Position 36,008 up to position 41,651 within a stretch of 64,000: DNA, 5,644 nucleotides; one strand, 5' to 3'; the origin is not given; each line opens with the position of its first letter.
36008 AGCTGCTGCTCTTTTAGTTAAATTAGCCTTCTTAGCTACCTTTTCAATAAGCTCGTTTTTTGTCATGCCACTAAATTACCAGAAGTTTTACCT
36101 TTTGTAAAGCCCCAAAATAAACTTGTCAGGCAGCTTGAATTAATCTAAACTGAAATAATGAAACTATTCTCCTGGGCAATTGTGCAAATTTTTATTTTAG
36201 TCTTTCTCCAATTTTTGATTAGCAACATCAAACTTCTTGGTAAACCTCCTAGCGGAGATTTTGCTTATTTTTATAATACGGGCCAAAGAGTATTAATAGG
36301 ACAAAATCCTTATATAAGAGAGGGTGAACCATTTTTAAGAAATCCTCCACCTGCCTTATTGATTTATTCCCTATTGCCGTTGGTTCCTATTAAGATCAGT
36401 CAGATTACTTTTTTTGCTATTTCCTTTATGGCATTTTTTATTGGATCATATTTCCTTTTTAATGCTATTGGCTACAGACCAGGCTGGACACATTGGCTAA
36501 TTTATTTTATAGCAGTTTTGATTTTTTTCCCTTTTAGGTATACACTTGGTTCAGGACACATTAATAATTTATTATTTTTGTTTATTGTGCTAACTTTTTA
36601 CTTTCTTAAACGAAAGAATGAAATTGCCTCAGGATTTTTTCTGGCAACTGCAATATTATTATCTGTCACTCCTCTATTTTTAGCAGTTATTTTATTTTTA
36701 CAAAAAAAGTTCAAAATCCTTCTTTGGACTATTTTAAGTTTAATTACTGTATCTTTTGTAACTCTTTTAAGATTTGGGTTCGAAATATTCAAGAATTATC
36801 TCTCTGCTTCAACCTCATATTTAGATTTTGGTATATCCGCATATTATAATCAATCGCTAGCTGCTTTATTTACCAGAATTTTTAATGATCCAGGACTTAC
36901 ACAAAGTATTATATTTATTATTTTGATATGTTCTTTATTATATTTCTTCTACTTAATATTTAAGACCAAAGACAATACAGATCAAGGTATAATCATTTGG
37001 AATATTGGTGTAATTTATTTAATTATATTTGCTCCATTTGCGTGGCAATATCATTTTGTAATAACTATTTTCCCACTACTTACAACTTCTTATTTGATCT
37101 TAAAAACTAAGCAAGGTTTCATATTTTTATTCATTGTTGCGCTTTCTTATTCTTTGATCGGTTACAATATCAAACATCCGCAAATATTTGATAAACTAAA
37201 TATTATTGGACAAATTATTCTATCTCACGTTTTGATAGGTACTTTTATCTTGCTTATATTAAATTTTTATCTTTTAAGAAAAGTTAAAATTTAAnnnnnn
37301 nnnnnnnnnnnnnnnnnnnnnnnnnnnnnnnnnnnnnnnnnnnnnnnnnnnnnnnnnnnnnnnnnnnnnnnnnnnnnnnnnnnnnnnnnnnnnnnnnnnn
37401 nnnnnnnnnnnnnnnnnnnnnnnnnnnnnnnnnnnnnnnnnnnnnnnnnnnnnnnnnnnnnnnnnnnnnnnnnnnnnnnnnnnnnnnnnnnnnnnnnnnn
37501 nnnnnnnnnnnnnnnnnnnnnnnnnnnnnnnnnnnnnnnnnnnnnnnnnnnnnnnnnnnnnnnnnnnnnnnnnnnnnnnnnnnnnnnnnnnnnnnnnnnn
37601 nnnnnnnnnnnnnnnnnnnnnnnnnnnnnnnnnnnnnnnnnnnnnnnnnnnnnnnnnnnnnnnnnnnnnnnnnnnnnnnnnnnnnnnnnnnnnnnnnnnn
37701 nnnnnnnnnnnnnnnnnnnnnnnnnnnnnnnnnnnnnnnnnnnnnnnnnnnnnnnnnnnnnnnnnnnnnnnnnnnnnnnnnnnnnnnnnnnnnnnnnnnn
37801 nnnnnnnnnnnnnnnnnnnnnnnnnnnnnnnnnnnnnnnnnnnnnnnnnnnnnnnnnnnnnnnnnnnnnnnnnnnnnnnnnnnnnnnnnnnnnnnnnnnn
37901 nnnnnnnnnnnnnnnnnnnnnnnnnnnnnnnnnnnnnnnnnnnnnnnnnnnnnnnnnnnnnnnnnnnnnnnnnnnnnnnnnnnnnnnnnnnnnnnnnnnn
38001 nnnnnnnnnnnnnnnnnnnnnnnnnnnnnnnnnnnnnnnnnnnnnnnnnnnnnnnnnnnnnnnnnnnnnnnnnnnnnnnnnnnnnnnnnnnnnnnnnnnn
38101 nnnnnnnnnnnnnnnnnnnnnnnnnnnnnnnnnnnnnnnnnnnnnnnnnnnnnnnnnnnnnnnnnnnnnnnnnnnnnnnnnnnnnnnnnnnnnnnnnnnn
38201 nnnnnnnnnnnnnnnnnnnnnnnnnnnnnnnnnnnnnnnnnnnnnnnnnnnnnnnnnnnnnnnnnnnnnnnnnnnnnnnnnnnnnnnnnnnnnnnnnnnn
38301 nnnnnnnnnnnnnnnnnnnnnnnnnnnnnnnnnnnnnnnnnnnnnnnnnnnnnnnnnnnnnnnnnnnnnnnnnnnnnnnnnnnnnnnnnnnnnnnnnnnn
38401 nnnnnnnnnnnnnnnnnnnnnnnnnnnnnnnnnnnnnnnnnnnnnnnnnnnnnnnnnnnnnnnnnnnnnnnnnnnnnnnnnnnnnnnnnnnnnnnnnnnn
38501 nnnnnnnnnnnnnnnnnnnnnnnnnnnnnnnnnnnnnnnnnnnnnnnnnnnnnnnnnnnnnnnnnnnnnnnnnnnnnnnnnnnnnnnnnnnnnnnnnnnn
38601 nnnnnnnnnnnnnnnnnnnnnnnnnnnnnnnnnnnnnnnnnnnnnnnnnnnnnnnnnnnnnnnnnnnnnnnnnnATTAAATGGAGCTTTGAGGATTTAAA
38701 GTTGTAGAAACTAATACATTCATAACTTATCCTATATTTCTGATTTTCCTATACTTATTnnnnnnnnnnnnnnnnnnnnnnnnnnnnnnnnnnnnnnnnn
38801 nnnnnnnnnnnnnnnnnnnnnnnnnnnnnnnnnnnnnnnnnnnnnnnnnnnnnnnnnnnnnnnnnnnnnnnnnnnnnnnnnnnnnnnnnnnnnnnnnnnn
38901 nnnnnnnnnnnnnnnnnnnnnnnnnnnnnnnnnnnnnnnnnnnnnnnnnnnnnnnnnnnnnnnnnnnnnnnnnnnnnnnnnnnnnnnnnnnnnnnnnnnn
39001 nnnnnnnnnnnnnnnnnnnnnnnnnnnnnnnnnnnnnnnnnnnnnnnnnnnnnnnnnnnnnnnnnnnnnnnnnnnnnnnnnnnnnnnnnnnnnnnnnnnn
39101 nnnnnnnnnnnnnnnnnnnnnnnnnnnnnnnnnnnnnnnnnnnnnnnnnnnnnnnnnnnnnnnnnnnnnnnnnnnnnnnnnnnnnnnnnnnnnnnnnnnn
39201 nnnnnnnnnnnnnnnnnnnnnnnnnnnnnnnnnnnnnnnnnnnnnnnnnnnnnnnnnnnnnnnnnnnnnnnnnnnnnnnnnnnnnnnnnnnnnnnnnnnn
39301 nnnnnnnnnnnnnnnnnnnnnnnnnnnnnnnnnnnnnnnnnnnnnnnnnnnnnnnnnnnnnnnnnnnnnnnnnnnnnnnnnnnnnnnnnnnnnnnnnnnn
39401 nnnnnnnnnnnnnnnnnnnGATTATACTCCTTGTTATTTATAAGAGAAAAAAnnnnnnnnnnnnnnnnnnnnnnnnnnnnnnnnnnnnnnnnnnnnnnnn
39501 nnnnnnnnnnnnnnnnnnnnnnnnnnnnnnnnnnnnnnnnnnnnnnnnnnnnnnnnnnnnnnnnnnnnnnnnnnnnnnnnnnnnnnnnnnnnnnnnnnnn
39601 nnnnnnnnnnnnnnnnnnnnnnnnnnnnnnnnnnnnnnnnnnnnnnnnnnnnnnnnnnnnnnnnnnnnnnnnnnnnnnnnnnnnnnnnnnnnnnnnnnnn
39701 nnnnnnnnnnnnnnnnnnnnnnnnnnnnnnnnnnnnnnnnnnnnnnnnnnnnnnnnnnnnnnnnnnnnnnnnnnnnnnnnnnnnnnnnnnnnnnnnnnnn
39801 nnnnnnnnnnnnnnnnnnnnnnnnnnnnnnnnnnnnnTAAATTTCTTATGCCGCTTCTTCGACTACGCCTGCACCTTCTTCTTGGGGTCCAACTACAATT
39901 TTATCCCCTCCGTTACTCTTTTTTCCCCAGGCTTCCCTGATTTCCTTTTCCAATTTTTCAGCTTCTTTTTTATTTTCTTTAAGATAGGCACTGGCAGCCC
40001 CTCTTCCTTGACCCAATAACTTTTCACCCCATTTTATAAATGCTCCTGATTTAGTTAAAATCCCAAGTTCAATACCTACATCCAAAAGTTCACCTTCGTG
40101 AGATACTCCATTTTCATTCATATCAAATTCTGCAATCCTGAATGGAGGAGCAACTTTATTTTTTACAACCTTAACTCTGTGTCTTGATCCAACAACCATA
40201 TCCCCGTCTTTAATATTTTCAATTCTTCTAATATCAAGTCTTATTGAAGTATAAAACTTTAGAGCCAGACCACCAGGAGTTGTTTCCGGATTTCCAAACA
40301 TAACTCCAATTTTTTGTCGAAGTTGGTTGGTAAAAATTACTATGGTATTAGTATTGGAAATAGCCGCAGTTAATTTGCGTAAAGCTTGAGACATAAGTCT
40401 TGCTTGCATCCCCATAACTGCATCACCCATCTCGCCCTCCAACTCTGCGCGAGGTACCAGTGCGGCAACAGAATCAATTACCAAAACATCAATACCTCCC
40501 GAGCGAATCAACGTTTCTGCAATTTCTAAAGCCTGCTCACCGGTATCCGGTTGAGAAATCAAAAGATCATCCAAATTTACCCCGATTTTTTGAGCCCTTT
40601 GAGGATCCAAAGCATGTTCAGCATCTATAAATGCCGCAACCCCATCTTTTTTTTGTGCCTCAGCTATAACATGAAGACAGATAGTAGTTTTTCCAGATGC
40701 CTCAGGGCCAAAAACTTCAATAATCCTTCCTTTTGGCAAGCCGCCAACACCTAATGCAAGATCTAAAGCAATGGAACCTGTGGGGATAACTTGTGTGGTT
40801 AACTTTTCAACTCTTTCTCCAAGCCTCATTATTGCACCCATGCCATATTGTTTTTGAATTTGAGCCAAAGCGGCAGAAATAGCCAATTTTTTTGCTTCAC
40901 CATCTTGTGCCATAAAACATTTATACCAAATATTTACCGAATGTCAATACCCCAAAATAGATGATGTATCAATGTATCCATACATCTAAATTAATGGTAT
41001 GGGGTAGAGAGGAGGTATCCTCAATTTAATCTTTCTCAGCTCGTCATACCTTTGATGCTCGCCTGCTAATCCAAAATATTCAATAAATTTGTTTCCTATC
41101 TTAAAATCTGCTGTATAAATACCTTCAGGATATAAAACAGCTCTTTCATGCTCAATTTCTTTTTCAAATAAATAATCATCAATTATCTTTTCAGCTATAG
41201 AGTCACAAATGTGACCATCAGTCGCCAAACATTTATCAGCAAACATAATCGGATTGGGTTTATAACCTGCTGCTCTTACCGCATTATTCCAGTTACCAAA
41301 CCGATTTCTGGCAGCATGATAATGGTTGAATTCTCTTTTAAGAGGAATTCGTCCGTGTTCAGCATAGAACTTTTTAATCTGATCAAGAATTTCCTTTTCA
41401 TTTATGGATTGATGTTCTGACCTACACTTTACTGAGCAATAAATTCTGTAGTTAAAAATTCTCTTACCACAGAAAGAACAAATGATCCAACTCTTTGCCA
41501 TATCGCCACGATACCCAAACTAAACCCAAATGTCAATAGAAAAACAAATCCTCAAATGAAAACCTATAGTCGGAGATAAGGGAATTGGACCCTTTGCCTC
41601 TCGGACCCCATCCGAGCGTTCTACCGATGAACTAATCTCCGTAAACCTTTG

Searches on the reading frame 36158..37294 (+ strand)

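Call 93: search_protein_families(library=pfam, proteins=[window:36158-37294:+], max_evalue=0.01)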
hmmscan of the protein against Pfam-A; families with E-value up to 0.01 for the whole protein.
window:36158-37294:+ (378 aa): 1 family
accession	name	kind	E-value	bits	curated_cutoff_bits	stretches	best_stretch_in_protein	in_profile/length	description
PF09594.16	GT87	-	9.7e-21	75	25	1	62-266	3-212/237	Glycosyltransferase family 87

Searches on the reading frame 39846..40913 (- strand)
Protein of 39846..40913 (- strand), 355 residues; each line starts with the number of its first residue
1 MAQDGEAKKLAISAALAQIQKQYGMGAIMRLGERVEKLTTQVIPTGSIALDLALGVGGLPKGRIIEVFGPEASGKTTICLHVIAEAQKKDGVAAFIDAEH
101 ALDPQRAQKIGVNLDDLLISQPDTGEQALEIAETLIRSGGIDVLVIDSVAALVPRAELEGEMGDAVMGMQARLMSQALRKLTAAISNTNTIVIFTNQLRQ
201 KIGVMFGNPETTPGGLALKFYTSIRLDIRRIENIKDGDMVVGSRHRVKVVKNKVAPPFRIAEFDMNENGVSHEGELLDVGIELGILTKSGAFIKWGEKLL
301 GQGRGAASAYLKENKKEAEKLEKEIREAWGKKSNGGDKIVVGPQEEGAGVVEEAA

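Call 50: find_homologous_proteins(query=window:39846-40913:-, max_evalue=1e-80)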
Query window:39846-40913:- (355 aa): 8000 proteins with E <= 1e-80 among 8000 candidates; the best 120 are listed.
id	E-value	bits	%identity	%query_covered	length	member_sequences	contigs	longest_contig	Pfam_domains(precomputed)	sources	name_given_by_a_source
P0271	1.9e-222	755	100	100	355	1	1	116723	PF06745.20,PF08423.18,PF00154.28,PF21096.3,PF27531.1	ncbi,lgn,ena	-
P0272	6.7e-200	681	89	99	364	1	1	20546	PF06745.20,PF08423.18,PF00154.28,PF21096.3,PF27531.1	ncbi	-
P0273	5.5e-199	678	90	99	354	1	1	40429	PF06745.20,PF08423.18,PF00154.28,PF21096.3,PF27531.1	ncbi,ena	-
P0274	2.3e-198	676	90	100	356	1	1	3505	PF06745.20,PF08423.18,PF00154.28,PF21096.3,PF27531.1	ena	-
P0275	2.9e-198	676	88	100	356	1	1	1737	PF06745.20,PF08423.18,PF00154.28,PF21096.3,PF27531.1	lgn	-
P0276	6.6e-198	675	89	99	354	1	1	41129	PF06745.20,PF08423.18,PF00154.28,PF21096.3,PF27531.1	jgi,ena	-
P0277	2.2e-197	673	89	100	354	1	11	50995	PF06745.20,PF08423.18,PF00154.28,PF21096.3,PF27531.1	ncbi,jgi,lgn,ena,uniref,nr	ncbi:recombinase RecA [Candidatus Daviesbacteria bacterium RIFCSPLOWO2_01_FULL_39_12]|uniref:Protein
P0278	2.4e-197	673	88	100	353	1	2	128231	PF06745.20,PF08423.18,PF00154.28,PF21096.3,PF27531.1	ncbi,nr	ncbi:recombinase RecA [Candidatus Daviesbacteria bacterium]|nr:recombinase RecA [Candidatus Daviesba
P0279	4.8e-197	672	88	99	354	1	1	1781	PF06745.20,PF08423.18,PF00154.28,PF21096.3,PF27531.1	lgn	-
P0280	4.9e-197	672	88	100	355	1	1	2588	PF06745.20,PF08423.18,PF00154.28,PF21096.3,PF27531.1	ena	-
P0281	2.2e-196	670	87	100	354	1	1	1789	PF06745.20,PF08423.18,PF00154.28,PF21096.3,PF27531.1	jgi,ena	-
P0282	2.4e-196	670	88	100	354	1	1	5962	PF06745.20,PF08423.18,PF00154.28,PF21096.3,PF27531.1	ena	-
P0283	3.6e-196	669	89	97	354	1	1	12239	PF06745.20,PF08423.18,PF00154.28,PF21096.3,PF27531.1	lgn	-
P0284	6.4e-196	668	87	100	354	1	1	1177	PF06745.20,PF08423.18,PF00154.28,PF21096.3,PF27531.1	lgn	-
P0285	8.0e-196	668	87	100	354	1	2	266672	PF06745.20,PF08423.18,PF00154.28,PF21096.3,PF27531.1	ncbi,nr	ncbi:recombinase RecA [Candidatus Daviesbacteria bacterium]|nr:recombinase RecA [Candidatus Daviesba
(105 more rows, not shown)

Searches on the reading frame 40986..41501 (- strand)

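Call 93: search_protein_families(library=pfam, proteins=[window:40986-41501:-], max_evalue=0.01)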
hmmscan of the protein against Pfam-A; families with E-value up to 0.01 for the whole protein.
window:40986-41501:- (171 aa): 1 family
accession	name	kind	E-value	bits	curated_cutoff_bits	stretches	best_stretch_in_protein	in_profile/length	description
PF18780.6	HNH_repeat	-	6.8e-15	55.6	26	1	34-81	2-54/54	Homing endonuclease associated repeat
